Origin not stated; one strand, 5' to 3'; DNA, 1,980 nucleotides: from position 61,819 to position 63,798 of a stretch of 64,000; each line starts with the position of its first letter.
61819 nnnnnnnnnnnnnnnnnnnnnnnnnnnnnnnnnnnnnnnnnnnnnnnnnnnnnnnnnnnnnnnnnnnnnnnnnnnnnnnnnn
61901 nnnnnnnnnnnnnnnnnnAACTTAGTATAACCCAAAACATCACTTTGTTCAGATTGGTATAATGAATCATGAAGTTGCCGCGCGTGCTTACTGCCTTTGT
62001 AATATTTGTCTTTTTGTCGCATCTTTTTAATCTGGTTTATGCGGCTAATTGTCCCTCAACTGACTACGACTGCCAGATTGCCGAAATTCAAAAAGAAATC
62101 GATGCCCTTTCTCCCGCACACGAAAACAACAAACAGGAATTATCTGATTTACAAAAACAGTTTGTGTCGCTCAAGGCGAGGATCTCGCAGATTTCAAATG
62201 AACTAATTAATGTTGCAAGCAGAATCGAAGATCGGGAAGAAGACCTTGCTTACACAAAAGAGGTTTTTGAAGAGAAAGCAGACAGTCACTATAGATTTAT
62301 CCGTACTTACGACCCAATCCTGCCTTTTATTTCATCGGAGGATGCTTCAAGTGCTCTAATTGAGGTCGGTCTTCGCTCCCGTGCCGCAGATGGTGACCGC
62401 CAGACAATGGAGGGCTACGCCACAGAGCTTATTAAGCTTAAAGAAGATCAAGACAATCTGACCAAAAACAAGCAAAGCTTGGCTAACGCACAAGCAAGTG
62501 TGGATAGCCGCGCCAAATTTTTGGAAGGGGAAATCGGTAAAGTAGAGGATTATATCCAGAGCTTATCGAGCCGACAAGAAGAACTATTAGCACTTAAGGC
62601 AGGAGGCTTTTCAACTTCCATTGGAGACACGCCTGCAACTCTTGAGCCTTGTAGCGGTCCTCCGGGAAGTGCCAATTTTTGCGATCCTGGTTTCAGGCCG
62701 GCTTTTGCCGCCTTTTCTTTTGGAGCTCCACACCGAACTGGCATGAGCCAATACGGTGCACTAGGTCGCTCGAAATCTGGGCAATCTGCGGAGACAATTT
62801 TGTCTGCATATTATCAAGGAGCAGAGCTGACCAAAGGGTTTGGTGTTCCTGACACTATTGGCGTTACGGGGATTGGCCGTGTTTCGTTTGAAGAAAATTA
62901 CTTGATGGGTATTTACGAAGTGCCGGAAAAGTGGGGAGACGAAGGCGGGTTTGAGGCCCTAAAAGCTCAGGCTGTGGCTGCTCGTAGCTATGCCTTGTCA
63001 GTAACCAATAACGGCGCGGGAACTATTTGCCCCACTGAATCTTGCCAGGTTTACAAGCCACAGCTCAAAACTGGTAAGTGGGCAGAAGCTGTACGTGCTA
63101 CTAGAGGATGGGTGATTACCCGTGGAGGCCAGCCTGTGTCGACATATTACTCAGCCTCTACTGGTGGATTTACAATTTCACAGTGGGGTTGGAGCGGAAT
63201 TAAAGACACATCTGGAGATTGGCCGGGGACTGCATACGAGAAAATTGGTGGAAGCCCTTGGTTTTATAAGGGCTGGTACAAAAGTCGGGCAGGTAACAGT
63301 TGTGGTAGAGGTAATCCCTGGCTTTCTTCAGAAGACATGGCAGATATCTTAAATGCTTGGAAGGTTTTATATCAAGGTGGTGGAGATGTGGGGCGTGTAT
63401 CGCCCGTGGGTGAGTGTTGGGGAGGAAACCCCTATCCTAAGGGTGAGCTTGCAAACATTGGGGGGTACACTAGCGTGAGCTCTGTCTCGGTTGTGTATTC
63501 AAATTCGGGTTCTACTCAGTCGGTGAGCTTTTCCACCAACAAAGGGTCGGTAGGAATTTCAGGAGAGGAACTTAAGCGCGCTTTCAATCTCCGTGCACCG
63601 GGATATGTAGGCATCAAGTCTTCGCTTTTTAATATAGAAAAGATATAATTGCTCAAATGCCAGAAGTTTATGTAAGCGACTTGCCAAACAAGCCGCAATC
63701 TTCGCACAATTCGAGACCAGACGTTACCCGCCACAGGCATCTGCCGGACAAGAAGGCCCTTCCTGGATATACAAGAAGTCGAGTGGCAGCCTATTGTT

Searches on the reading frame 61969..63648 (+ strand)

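Call 16: search_protein_families(library=pfam, proteins=[window:61969-63648:+], max_evalue=0.001)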
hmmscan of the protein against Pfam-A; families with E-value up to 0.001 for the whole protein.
window:61969-63648:+ (559 aa): 2 families
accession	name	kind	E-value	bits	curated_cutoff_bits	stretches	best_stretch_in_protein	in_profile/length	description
PF08486.15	SpoIID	-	3.8e-14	53.5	23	1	309-384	14-96/97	Stage II sporulation protein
PF25762.1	HAUS1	-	0.00025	21.4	40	0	26-94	98-166/236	HAUS augmin-like complex subunit 1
